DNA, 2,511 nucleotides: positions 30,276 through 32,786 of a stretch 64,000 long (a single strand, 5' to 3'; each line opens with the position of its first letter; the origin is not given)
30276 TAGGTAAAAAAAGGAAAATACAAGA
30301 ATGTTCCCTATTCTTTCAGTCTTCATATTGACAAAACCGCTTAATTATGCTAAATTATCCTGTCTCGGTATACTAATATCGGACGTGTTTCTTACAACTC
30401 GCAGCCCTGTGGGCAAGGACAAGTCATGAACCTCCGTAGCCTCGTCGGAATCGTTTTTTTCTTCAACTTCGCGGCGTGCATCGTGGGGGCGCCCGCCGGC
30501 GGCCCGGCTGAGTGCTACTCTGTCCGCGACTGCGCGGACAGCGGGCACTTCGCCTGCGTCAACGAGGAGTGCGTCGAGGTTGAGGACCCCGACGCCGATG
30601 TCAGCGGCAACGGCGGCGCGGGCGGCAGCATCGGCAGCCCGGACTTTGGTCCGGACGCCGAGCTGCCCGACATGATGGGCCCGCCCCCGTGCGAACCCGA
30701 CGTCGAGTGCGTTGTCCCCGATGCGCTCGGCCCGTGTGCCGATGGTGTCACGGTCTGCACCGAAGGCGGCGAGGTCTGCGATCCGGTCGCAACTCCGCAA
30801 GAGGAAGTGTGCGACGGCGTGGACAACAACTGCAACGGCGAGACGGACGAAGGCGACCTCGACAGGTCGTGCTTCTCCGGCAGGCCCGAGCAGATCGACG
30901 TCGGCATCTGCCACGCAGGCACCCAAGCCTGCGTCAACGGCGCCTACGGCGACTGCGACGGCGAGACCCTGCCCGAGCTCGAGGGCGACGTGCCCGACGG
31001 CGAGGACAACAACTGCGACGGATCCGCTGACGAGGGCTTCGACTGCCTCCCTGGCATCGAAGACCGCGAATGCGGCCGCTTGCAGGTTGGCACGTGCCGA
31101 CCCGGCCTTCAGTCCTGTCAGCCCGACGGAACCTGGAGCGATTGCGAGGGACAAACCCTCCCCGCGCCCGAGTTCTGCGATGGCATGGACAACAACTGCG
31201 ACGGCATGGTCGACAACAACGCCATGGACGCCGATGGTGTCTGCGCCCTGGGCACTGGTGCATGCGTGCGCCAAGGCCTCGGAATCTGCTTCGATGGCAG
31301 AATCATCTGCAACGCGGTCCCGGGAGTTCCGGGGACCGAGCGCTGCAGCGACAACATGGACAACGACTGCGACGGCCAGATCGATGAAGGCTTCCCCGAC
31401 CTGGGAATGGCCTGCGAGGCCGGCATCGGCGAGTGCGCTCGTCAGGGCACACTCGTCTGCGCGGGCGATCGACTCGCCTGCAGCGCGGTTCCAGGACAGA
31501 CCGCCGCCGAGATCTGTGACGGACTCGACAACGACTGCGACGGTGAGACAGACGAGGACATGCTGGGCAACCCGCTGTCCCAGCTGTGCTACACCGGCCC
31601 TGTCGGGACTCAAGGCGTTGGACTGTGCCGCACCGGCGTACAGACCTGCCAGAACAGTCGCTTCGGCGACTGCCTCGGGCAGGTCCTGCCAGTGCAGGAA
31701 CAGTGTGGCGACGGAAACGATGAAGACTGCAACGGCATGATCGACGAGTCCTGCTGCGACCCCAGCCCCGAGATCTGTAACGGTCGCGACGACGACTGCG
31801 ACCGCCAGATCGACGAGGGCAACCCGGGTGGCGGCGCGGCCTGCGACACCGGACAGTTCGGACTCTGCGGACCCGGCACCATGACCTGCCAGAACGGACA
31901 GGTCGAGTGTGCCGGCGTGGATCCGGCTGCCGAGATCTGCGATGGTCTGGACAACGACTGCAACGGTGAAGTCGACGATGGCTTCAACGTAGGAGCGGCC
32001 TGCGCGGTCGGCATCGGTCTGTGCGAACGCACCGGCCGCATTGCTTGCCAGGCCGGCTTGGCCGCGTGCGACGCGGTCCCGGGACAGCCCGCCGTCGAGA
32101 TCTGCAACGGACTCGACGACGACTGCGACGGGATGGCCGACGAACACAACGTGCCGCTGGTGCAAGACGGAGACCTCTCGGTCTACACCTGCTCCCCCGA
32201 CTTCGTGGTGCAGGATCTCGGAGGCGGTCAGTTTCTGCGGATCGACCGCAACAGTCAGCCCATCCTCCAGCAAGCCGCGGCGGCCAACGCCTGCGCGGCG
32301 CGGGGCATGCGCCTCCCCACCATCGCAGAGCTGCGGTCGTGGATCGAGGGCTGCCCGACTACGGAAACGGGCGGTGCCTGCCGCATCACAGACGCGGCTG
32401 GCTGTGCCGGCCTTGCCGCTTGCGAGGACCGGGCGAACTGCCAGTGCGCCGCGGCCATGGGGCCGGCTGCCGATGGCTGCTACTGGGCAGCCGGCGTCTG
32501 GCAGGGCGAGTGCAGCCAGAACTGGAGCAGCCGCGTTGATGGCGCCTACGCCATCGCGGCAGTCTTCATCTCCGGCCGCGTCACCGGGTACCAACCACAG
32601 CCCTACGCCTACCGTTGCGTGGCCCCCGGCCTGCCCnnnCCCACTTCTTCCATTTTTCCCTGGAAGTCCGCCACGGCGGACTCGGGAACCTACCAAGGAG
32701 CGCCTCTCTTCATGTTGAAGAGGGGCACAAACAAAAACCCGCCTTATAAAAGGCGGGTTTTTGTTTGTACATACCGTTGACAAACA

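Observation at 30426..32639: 737-aa lipoprotein with ~9 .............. repeats and a C-terminal lectin/DUF1566-like domain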

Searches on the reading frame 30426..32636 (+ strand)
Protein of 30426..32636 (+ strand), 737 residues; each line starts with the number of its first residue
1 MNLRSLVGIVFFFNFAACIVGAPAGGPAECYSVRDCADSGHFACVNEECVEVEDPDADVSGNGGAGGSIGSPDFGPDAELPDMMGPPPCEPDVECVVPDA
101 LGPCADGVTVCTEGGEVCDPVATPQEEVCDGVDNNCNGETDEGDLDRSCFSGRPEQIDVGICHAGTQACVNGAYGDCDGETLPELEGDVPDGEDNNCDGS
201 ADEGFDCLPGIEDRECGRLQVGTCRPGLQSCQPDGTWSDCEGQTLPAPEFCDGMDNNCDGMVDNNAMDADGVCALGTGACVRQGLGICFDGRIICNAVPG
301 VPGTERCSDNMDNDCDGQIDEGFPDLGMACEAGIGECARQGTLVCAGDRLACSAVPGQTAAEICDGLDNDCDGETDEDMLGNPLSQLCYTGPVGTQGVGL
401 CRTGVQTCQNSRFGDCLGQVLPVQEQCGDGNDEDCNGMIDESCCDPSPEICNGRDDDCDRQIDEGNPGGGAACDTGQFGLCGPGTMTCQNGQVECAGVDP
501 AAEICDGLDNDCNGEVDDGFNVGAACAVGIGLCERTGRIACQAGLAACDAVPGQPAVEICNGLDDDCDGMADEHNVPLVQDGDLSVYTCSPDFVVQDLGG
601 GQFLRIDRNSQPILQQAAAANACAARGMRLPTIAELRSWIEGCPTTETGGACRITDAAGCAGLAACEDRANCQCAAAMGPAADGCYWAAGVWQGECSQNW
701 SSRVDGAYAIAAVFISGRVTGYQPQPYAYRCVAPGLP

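Call 4: search_protein_families(library=pfam, proteins=[window:30426-32636:+], max_evalue=1)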
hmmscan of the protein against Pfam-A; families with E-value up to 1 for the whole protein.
window:30426-32636:+ (737 aa): 1 family
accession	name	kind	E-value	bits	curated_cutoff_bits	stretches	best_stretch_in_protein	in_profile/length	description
PF11617.13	Cu-binding_MopE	-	1.3e-35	121.7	27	9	359-377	12-30/30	Putative metal-binding motif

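Call 8: find_homologous_proteins(query=window:30426-32636:+)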
Query window:30426-32636:+ (737 aa): 3925 proteins with E <= 0.001 among 8000 candidates; the best 120 are listed.
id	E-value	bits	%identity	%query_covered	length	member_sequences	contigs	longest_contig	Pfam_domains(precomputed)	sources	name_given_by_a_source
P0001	0.0e+0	1697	100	100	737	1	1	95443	PF11617.14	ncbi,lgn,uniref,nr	ncbi:MAG: hypothetical protein COU35_03840 [Candidatus Magasanikbacteria bacterium CG10_big_fil_rev_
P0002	8.6e-206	704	35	62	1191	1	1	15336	PF11617.14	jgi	jgi:hypothetical protein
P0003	4.4e-205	702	35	61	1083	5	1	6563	PF11617.14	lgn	-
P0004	1.3e-201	691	39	65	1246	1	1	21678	PF11617.14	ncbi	ncbi:MAG: MopE-related protein, partial [Myxococcales bacterium]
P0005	1.9e-197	677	39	62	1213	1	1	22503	PF11617.14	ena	-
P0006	5.0e-185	636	38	64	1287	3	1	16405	PF11617.14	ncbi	-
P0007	1.8e-177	611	36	64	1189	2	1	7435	PF11617.14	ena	-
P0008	1.9e-177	611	40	65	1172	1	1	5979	PF11617.14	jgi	-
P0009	8.1e-169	582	40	64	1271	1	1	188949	PF11617.14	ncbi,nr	ncbi:MAG: hypothetical protein EP343_18995 [Deltaproteobacteria bacterium]|nr:MAG: hypothetical prot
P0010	4.2e-166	573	39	64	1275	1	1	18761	PF11617.14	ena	-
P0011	1.1e-163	565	39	64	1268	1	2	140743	PF11617.14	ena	-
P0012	4.2e-156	540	38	65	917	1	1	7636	PF26780.1,PF11617.14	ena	-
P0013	4.9e-155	536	39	62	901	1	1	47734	PF11617.14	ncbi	-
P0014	3.4e-154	534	37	64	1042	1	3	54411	PF26780.1,PF11617.14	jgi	jgi:hypothetical protein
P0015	3.8e-154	534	38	66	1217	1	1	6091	PF01839.30,PF11617.14,PF13517.13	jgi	jgi:hypothetical protein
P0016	6.5e-149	516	38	64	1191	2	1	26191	PF11617.14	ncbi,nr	ncbi:MAG TPA: MopE-related protein, partial [Polyangium sp.]|nr:MopE-related protein [Polyangium sp.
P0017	3.1e-142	494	39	63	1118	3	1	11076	PF11617.14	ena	-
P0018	4.3e-141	490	37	65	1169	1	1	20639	PF11617.14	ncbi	-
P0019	8.3e-140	486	41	63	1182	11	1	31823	PF11617.14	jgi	-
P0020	9.3e-140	486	39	56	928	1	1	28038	PF26780.1,PF11617.14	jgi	jgi:hypothetical protein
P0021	2.1e-139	485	31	66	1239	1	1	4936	PF11617.14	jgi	jgi:hypothetical protein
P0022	1.3e-134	469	38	64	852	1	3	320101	PF26780.1,PF11617.14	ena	-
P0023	1.8e-134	468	39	64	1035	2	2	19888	PF11617.14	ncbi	-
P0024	1.4e-133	465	39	66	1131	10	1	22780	PF11617.14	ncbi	-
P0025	5.8e-132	460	41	59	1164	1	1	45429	PF26766.1,PF11617.14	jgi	jgi:hypothetical protein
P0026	7.7e-131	456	37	58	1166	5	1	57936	PF11617.14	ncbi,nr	ncbi:MAG: hypothetical protein CL920_27835 [Deltaproteobacteria bacterium]|nr:hypothetical protein [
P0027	1.5e-130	455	37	69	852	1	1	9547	PF11617.14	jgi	jgi:hypothetical protein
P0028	2.9e-130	455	35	64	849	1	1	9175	PF26780.1,PF11617.14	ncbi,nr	ncbi:MAG: hypothetical protein HY744_28510 [Deltaproteobacteria bacterium]|nr:hypothetical protein [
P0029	2.1e-129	452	39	67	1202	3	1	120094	PF11617.14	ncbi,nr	ncbi:MAG TPA: MopE-related protein [Candidatus Eisenbacteria bacterium]|nr:MopE-related protein [Can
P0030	3.2e-129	451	39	61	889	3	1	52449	PF26780.1,PF11617.14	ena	-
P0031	6.4e-129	450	37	62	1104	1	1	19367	PF11617.14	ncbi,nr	ncbi:MAG: hypothetical protein IT373_14455 [Polyangiaceae bacterium]|nr:hypothetical protein [Polyan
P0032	3.0e-125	438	41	53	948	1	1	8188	PF11617.14,PF03781.23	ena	-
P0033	3.8e-123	431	39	59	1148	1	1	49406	PF11617.14,PF00415.25,PF13540.13,PF25390.2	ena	-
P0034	4.1e-122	428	39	61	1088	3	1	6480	PF11617.14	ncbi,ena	-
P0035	1.2e-121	426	43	63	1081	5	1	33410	PF11617.14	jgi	jgi:hypothetical protein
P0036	1.2e-121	426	40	64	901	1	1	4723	PF11617.14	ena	-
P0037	2.4e-120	422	37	61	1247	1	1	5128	PF11617.14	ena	-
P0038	2.5e-120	422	37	64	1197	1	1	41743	PF11617.14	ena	-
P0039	4.6e-120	421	35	64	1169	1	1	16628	PF11617.14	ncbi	ncbi:MAG TPA: MopE-related protein [Polyangia bacterium]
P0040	6.5e-120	420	37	65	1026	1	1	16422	PF11617.14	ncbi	ncbi:MAG: MopE-related protein, partial [Candidatus Uhrbacteria bacterium]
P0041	1.2e-119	419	38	65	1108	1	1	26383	PF13229.13,PF07602.18,PF11617.14,PF05048.20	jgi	-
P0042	3.1e-119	418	37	64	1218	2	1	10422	PF11617.14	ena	-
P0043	6.1e-119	417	36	56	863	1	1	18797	PF11617.14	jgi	jgi:Notch-like protein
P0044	6.5e-118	414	38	64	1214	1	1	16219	PF01839.30,PF11617.14,PF13517.13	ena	-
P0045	9.3e-118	413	34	58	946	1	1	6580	PF11617.14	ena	-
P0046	6.6e-117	410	39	64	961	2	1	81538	PF26780.1,PF11617.14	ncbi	-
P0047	5.3e-116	407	37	65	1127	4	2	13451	PF11617.14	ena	-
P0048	8.2e-116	407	38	74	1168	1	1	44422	PF26766.1,PF11617.14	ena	-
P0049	1.1e-115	406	35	64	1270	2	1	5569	PF11617.14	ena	-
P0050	1.7e-115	406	39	61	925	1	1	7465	PF11617.14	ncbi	-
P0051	4.5e-115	404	37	65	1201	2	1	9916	PF11617.14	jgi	-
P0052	3.1e-114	401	39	61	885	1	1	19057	PF11617.14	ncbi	-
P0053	4.4e-114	401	38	58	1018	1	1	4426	PF26766.1,PF11617.14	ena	-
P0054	6.8e-114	400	38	59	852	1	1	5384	PF26780.1,PF11617.14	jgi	jgi:hypothetical protein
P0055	2.0e-113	399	36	60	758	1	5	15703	PF11617.14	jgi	jgi:hypothetical protein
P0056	3.9e-113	398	38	64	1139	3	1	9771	PF11617.14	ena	-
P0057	7.2e-113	397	40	66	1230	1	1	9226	PF11617.14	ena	-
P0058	1.1e-112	396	40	69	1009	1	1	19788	PF11617.14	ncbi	-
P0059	3.6e-112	395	37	66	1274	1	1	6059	PF11617.14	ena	-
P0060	3.7e-112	395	40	70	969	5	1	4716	PF11617.14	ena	-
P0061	4.3e-111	391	35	62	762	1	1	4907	PF11617.14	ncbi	-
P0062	5.1e-111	391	37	64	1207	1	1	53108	PF11617.14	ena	-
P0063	5.6e-111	391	41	66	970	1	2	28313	PF11617.14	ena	-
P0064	8.3e-111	390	39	70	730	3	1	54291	PF11617.14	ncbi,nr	ncbi:MAG: hypothetical protein H6699_09175, partial [Myxococcales bacterium]|nr:hypothetical protein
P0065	2.8e-110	388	39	66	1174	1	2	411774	PF11617.14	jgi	jgi:Putative metal-binding motif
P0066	1.3e-109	386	36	66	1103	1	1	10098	PF11617.14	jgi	jgi:MYXO-CTERM domain-containing protein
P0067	1.4e-109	386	38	65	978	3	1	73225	PF11617.14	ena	-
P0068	2.1e-109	386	35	64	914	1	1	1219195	PF26780.1,PF11617.14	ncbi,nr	ncbi:MAG: hypothetical protein IPM54_38970 [Polyangiaceae bacterium]|nr:hypothetical protein [Polyan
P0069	5.5e-109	384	37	62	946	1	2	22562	PF11617.14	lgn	-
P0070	7.0e-109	384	36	70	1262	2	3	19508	PF11617.14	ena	-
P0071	1.7e-108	383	35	65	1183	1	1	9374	PF11617.14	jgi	jgi:hypothetical protein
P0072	3.1e-108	382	39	61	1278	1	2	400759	PF11617.14,PF00092.35,PF13519.13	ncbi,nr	ncbi:MAG: VWA domain-containing protein [Myxococcales bacterium]|nr:VWA domain-containing protein [M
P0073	5.5e-108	381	37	63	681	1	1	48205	PF11617.14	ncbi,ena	-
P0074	7.1e-108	380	37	64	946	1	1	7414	PF11617.14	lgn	-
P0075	1.7e-107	379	37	64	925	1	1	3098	PF11617.14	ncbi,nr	ncbi:MAG: hypothetical protein KC583_12710, partial [Myxococcales bacterium]|nr:hypothetical protein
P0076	3.2e-107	378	41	64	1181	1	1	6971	PF02412.24,PF24996.1,PF07646.22,PF13964.13,PF24681.2,PF11617.14,PF13415.13,PF24981.2,PF01344.32,PF25210.2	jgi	jgi:N-acetylneuraminic acid mutarotase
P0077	6.8e-107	377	36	61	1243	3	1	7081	PF11617.14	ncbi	-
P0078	1.6e-106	376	39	64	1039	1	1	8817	PF11617.14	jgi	-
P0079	4.8e-106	374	36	65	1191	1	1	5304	PF11617.14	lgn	-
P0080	4.9e-106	374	37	61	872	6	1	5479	PF11617.14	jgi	-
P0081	7.9e-106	374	36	65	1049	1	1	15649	PF11617.14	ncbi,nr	ncbi:MAG: MopE-related protein [bacterium]|nr:MopE-related protein [bacterium]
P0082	1.2e-105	373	40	64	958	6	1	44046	PF11617.14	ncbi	-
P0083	2.6e-105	372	38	64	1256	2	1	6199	PF13229.13,PF11617.14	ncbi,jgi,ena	jgi:hypothetical protein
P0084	3.4e-105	372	39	64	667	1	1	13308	PF11617.14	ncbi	ncbi:MAG: hypothetical protein DRI90_00640, partial [Deltaproteobacteria bacterium]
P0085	3.4e-105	372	39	57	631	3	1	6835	PF11617.14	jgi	jgi:hypothetical protein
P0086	3.5e-105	372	38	64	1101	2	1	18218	PF11617.14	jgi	jgi:hypothetical protein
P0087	2.8e-104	369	35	57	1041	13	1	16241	PF00530.24,PF11617.14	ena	-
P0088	5.0e-104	368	33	67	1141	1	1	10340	PF11617.14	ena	-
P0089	9.4e-104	367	39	64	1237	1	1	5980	PF11617.14,PF03781.23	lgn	-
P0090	4.2e-103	365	37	64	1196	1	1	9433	PF11617.14,PF03781.23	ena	-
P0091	5.6e-103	364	36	64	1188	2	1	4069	PF11617.14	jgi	jgi:hypothetical protein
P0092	5.7e-103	364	35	63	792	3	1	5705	PF00059.28,PF11617.14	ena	-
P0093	8.2e-103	364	35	64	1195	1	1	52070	PF11617.14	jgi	jgi:putative metal-binding protein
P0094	4.4e-102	361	35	68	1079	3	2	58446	PF11617.14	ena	-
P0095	5.1e-102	361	39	62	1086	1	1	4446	PF11617.14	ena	-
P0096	1.6e-101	359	37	64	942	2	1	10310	PF11617.14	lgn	-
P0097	1.8e-101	359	39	64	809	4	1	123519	PF11617.14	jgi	-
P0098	4.5e-101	358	37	62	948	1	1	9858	PF11617.14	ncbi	-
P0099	5.0e-101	358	34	63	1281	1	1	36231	PF11617.14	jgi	jgi:hypothetical protein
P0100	1.1e-100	357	41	64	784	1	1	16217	PF11617.14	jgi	jgi:hypothetical protein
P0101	1.3e-100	356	33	64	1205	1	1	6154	PF11617.14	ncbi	-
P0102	1.6e-100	356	38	65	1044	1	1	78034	PF11617.14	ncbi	ncbi:MAG: MopE-related protein [bacterium]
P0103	1.6e-100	356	33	65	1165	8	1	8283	PF26766.1,PF11617.14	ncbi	-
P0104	2.1e-100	356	32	66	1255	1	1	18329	PF13229.13,PF11617.14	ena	-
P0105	2.6e-100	355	37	65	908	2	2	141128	PF11617.14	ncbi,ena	-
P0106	1.4e-99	353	39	62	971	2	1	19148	PF11617.14,PF03781.23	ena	-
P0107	2.0e-99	352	37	59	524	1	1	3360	PF11617.14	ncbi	-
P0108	2.7e-99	352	40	64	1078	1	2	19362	PF11617.14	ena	-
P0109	3.1e-99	352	39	65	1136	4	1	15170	PF11617.14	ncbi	-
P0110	3.4e-99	352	35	65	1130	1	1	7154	PF11617.14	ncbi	ncbi:MAG: MopE-related protein, partial [Myxococcota bacterium]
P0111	5.1e-99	351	34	60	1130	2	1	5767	PF11617.14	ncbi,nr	ncbi:hypothetical protein KKB55_19685, partial [Myxococcota bacterium]|nr:hypothetical protein [Myxo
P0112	5.7e-99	351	39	61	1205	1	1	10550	PF11617.14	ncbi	ncbi:MAG: hypothetical protein DRJ42_19905, partial [Deltaproteobacteria bacterium]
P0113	4.9e-98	348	34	66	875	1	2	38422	PF11617.14,PF14344.13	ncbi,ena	-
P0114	6.5e-98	348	32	65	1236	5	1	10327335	PF11617.14,PF03781.23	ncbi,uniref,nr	ncbi:Tryptophan synthase alpha chain [Sandaracinus amylolyticus]|uniref:Tryptophan synthase alpha ch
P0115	1.0e-97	347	35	66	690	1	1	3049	PF11617.14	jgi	-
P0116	1.4e-97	346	36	66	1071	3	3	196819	PF11617.14,PF13540.13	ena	-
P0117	2.2e-97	346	39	64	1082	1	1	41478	PF11617.14,PF00415.25,PF13540.13,PF25390.2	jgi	jgi:alpha-tubulin suppressor-like RCC1 family protein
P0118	2.7e-97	345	34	64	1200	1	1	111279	PF11617.14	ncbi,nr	ncbi:MAG: hypothetical protein H6705_07265 [Myxococcales bacterium]|nr:hypothetical protein [Myxococ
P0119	9.5e-97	344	37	64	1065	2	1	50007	PF11617.14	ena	-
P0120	9.9e-97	344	35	59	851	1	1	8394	PF11617.14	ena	-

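Call 9: search_protein_families(library=ncbifam, proteins=[window:30426-32636:+], max_evalue=0.001)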
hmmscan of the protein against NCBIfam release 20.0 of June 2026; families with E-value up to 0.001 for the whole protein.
window:30426-32636:+ (737 aa): 0 families

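Call 14: search_solved_structures(query=window:30426-32636:+, max_evalue=1, show_alignments=2)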
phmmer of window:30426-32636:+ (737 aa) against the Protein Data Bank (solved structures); distinct sequences matched with E-value up to 1: 0.

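Call 19: find_encoding_contigs(protein=P0001, flank=10000, max_places=10)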
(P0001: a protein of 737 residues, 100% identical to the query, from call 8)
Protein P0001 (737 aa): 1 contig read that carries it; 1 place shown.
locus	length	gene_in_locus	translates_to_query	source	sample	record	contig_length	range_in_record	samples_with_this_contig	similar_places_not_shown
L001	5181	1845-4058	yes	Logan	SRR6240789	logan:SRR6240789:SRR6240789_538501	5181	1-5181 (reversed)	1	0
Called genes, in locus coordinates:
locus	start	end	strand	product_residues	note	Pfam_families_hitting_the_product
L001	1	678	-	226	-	?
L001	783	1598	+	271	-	-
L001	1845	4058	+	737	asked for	PF11617:Cu-binding_MopE (weak)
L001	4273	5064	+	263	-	-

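Call 45: predict_structure(alignment_id=A1)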
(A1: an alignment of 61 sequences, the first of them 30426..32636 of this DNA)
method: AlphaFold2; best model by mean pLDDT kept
length: 737 residues; sequences in the alignment: 61
mean_pLDDT: 69.1   pTM: 0.35
mean pLDDT of the five models: 69.1, 68.0, 67.8, 67.3, 66.8
residues with pLDDT >= 90: 185; 70-90: 254; 50-70: 77; < 50: 221
segments of 3 or more residues with pLDDT < 50: 1-27, 56-101, 113-120, 578-586, 610-612, 618-631, 637-737
pLDDT, mean of each block of 10 residues (from residue 1): 36 35 48 72 84 52 30 33 40 37 51 44 77 85 89 91 93 92 79 85 75 79 87 85 86 87 66 87 86 87 88 91 92 95 92 94 95 95 96 93 96 96 86 88 62 73 62 85 83 83 87 86 90 92 89 88 88 61 48 56 53 48 39 49 33 29 31 28 28 29 30 30 33 33
secondary structure, 60 per line:
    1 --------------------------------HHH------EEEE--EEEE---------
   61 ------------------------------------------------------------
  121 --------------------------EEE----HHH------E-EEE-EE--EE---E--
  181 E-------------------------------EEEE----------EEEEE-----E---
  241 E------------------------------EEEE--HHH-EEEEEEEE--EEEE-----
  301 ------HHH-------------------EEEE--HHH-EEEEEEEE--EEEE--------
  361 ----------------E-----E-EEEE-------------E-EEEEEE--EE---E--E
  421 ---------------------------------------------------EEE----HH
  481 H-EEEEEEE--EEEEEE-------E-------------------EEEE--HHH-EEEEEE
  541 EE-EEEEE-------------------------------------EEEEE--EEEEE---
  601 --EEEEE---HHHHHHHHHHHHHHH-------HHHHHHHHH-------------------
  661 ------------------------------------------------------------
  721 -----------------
elements in order (helices of 4 or more, strands of 3 or more residues): E42-45 E48-51 E147-149 E165-167 E213-216 E227-231 E272-275 E282-289 E292-295 E329-332 E339-346 E349-352 E385-388 E404-409 E472-474 E483-489 E492-497 E525-528 E535-542 E544-548 E586-590 E593-597 E603-607 H611-625 H633-641

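Call 49: fold_search(model_id=the predicted structure, library=pdb)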
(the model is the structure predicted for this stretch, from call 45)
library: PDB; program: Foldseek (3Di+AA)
matches with E <= 10: 32; with E <= 0.001: 0
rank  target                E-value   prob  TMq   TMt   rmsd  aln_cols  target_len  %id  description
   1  2xrd                  2.2e+00  0.01  0.04  0.09  23.7       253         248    9  Structure of the N-terminal four domains of the complement regulator Rat Crry (released 2011-06-22)
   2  2jnc_MODEL_1_A        2.9e+00  0.07  0.04  0.26  12.1        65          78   15  Refined 3D NMR structure of ECD1 of mCRF-R2beta at pH 5 (released 2007-03-13)
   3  6v05_B                2.9e+00  0.02  0.04  0.08  25.6       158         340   10  Cryo-EM structure of a substrate-engaged Bam complex (released 2020-06-10)
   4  4esr_B                4.3e+00  0.10  0.03  0.29   9.8        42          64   21  Molecular and Structural Characterization of the SH3 Domain of AHI-1 in Regulation of Cellular Resistance of BCR-ABL+  (released 2012-06-06)
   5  3gas_E                4.5e+00  0.10  0.05  0.12   9.6        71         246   13  Crystal Structure of Helicobacter pylori Heme Oxygenase Hugz in Complex with Heme (released 2010-02-23)
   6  9mqy_A                5.1e+00  0.04  0.04  0.06  15.5        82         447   18  Structure of mycobacterial NDH2 (type II NADH:quinone oxidoreductase) (released 2025-01-22)
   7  3gas_B                5.4e+00  0.08  0.05  0.12   9.5        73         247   12  Crystal Structure of Helicobacter pylori Heme Oxygenase Hugz in Complex with Heme (released 2010-02-23)
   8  2m3x_MODEL_1_A        6.0e+00  0.04  0.04  0.16  13.7        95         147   12  Solution structure of Ph1500: a homohexameric protein centered on a 12-bladed beta-propeller (released 2014-01-29)
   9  9gvq_B                6.0e+00  0.01  0.07  0.05  19.9       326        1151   15  MUC5AC mucin amino acids 28 to 1483 (released 2024-12-04)
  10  4r71_F                6.3e+00  0.16  0.04  0.15   2.0        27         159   22  Structure of the Qbeta holoenzyme complex in the P1211 crystal form (released 2015-09-23)
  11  3gas_D                6.3e+00  0.08  0.05  0.12   9.5        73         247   12  Crystal Structure of Helicobacter pylori Heme Oxygenase Hugz in Complex with Heme (released 2010-02-23)
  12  9mqz_A                6.7e+00  0.03  0.03  0.05  16.6        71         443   20  Structure of mycobacterial NDH2 (type II NADH:quinone oxidoreductase) with 2-mercapto-quinazolinone inhibitor. (released 2025-01-22)
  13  2xrb                  6.7e+00  0.01  0.04  0.10  23.6       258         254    9  Structure of the N-terminal four domains of the complement regulator Rat Crry (released 2011-06-22)
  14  3hyv_A                7.5e+00  0.13  0.03  0.05   1.6        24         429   21  3-D X-Ray structure of the sulfide:quinone oxidoreductase from the hyperthermophilic bacterium Aquifex aeolicus (released 2009-07-14)
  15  9no1_T                7.5e+00  0.02  0.05  0.06  28.2       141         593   15  Cryo-ET map of the VZV capsid vertex (5-fold axis). (released 2025-07-30)
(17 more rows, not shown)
